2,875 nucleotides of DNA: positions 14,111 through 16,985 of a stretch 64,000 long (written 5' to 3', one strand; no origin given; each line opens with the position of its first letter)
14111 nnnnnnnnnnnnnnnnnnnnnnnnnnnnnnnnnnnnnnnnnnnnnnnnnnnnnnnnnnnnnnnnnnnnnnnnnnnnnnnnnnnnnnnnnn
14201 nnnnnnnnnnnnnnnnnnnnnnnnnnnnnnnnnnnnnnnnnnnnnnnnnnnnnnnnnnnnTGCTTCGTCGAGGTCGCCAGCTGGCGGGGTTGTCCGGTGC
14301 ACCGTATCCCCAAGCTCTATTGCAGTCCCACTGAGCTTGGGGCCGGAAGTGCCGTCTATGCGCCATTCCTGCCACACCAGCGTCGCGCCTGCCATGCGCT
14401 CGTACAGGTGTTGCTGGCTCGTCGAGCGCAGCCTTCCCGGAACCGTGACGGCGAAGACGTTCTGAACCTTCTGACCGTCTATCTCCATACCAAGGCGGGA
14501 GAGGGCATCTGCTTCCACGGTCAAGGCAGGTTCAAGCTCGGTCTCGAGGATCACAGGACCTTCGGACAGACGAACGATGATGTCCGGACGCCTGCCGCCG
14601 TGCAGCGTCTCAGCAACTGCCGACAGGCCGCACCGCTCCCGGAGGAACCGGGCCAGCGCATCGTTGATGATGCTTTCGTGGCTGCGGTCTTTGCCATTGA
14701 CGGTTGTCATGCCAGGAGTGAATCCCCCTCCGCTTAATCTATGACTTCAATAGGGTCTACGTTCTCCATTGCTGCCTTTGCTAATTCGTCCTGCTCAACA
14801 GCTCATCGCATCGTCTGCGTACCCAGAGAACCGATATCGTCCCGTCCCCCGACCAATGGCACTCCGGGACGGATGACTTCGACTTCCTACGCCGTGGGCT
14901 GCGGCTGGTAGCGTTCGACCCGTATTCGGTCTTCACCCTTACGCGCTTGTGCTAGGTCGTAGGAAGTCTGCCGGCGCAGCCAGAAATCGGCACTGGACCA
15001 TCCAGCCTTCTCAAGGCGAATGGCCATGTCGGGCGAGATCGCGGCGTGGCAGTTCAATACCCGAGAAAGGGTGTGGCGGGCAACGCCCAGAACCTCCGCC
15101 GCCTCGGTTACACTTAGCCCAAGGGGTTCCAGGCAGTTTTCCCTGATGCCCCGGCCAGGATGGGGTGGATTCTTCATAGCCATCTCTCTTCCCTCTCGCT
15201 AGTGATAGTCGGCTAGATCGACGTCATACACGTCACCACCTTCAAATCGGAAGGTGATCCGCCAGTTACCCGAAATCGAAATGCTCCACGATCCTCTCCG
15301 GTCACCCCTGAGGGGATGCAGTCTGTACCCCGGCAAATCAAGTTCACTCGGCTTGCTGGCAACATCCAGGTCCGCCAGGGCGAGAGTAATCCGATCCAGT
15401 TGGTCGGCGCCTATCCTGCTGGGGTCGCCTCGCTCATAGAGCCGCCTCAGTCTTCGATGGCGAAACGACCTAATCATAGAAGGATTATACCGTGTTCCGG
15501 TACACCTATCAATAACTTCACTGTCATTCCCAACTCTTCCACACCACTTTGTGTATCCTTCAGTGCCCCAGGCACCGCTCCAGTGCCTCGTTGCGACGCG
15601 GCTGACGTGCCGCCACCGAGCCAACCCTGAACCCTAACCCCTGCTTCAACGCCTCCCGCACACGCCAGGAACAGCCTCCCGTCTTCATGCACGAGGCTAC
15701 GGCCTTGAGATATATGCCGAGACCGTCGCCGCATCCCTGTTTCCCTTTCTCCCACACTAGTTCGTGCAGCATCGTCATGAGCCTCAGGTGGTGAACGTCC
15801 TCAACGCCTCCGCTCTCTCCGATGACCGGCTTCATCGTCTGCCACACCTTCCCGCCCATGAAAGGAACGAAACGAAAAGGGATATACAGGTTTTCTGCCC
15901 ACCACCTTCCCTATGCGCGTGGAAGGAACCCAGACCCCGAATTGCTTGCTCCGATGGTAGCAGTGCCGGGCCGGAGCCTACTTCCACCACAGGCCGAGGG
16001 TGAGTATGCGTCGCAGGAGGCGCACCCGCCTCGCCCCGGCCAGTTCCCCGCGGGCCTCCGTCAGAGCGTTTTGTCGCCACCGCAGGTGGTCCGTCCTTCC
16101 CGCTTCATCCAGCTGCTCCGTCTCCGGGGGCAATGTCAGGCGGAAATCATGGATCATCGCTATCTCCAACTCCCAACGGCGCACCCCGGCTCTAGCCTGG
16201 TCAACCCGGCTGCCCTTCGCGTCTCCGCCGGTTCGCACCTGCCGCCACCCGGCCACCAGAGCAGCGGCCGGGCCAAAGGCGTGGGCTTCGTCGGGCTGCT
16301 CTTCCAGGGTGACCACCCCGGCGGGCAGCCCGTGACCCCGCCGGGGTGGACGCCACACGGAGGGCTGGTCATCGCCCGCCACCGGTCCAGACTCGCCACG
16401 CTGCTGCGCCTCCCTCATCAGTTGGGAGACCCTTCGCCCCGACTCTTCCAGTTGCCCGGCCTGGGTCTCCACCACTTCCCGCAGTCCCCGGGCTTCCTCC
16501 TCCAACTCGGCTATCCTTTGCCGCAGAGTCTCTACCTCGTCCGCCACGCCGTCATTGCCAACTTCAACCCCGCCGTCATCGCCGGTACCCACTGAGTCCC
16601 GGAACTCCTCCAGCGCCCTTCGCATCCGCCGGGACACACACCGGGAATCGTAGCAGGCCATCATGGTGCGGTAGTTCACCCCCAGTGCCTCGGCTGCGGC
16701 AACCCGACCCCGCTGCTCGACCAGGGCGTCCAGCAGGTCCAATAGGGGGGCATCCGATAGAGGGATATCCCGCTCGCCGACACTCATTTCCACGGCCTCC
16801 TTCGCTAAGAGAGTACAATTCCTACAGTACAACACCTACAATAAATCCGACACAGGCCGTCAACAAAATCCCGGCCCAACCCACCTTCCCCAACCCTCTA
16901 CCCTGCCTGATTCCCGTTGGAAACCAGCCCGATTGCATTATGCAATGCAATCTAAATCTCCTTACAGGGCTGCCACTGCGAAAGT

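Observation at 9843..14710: Restriction-modification-like methyltransferase as the first gene of the cas4/cas1-cas2 adaptation operon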

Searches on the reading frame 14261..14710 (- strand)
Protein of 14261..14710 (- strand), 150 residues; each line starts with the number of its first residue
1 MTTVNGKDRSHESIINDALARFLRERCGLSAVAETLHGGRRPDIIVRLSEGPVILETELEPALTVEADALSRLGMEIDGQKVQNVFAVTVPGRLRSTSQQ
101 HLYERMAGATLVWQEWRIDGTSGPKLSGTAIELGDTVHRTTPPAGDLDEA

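Call 60: predict_structure(alignment_id=A5)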
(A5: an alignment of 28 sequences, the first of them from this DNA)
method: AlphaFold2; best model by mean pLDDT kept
length: 150 residues; sequences in the alignment: 28
mean_pLDDT: 93.1   pTM: 0.87
mean pLDDT of the five models: 93.1, 92.7, 92.2, 92.0, 91.8
residues with pLDDT >= 90: 129; 70-90: 11; 50-70: 8; < 50: 2
segments of 3 or more residues with pLDDT < 50: none
pLDDT, mean of each block of 10 residues (from residue 1): 69 96 98 94 97 98 97 97 98 96 96 98 98 98 67
secondary structure, 60 per line:
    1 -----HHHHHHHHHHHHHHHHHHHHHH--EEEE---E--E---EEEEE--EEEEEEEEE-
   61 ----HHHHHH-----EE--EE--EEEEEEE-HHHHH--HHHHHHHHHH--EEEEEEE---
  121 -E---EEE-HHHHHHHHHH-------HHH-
elements in order: H6-27 E30-33 E44-48 E51-59 H65-70 E84-90 H92-96 H99-108 E111-117 E126-128 H130-139

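Call 63: fold_search(model_id=the predicted structure, library=pdb)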
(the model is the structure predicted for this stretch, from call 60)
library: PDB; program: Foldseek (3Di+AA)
matches with E <= 10: 238; with E <= 0.001: 0
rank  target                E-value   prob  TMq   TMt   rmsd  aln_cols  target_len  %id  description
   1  8ibz_C                8.1e-03  0.98  0.38  0.08   8.6       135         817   17  Structure of R2 with 5'ORF and 3'UTR (released 2023-09-20)
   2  8gh6_A                1.0e-02  0.97  0.40  0.08   7.4       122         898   14  Bombyx mori R2 retrotransposon initiating target-primed reverse transcription (released 2023-04-05)
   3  8iby_C                4.2e-02  0.80  0.39  0.10   7.8       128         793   10  Structure of R2 with 5'ORF (released 2023-09-20)
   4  9nl2_A                4.5e-02  0.89  0.40  0.07   6.5       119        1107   18  Structure of R2 retrotransposon protein from Platysternon megacephalum initiating target-primed reverse transcription (released 2025-06-18)
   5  4ic1_G                5.4e-02  0.54  0.37  0.28  13.4       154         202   12  Crystal structure of SSO0001 (released 2013-01-16)
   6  4e4j_A                7.9e-02  0.75  0.38  0.17   5.4       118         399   10  Crystal structure of arginine deiminase from Mycoplasma penetrans (released 2012-10-31)
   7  1y88                  9.6e-02  0.95  0.29  0.24   2.0        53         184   15  Crystal Structure of Protein of Unknown Function AF1548 (released 2004-12-21)
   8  4ic1_B                9.6e-02  0.38  0.36  0.28  13.5       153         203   12  Crystal structure of SSO0001 (released 2013-01-16)
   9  6sjb_B                9.6e-02  0.10  0.19  0.04  12.7       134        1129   11  Cryo-EM structure of the RecBCD Chi recognised complex (released 2020-01-01)
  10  5gke_A                1.2e-01  0.35  0.27  0.20   7.2        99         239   18  Structure of EndoMS-dsDNA1 complex (released 2016-11-02)
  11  6hz4_N                1.3e-01  0.38  0.33  0.33   8.8       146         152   12  Structure of McrBC without DNA binding domains (one half of the full complex) (released 2019-07-24)
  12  9nl3_A                1.5e-01  0.69  0.40  0.07   7.1       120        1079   14  Structure of R2 retrotransposon protein from Taeniopygia guttata initiating target-primed reverse transcription (released 2025-06-18)
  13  9dou_A                2.0e-01  0.69  0.42  0.08   7.3       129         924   12  Taeniopygia guttata R2 retrotransposon (R2Tg) initiating target-primed reverse transcription (released 2025-05-21)
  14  3fve                  2.0e-01  0.08  0.23  0.15  15.7       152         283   16  Crystal structure of diaminopimelate epimerase Mycobacterium tuberculosis DapF (released 2009-01-27)
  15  2wiw_A                2.5e-01  0.23  0.33  0.39   7.5       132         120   10  Crystal structures of Holliday junction resolvases from Archaeoglobus fulgidus bound to DNA substrate (released 2009-05-26)
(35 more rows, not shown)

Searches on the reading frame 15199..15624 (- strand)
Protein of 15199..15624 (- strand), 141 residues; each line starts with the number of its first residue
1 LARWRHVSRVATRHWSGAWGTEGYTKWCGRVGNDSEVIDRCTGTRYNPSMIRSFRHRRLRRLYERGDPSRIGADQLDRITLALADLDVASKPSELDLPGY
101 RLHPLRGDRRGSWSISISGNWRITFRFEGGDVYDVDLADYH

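Call 5: search_protein_families(library=pfam, proteins=[window:15199-15624:-], max_evalue=0.01)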
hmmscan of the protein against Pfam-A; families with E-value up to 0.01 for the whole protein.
window:15199-15624:- (141 aa): 1 family
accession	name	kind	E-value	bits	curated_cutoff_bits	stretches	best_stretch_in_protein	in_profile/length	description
PF05015.19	HigB-like_toxin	-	7.3e-14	52.5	27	1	53-141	2-91/91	RelE-like toxin of type II toxin-antitoxin system HigB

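Call 6: search_protein_families(library=ncbifam, proteins=[window:15199-15624:-], max_evalue=0.01)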
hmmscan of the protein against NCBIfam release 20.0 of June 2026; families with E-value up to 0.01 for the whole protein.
window:15199-15624:- (141 aa): 0 families

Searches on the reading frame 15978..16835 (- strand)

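Call 5: search_protein_families(library=pfam, proteins=[window:15978-16835:-], max_evalue=0.01)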
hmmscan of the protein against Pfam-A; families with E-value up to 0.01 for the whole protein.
window:15978-16835:- (285 aa): 2 families
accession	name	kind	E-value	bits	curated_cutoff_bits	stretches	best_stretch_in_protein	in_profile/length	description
PF14077.11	WD40_alt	-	0.0049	17.1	25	0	100-120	12-32/48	Alternative WD40 repeat motif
PF01166.23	TSC22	-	0.0088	16.6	30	0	97-119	12-34/57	TSC-22/dip/bun family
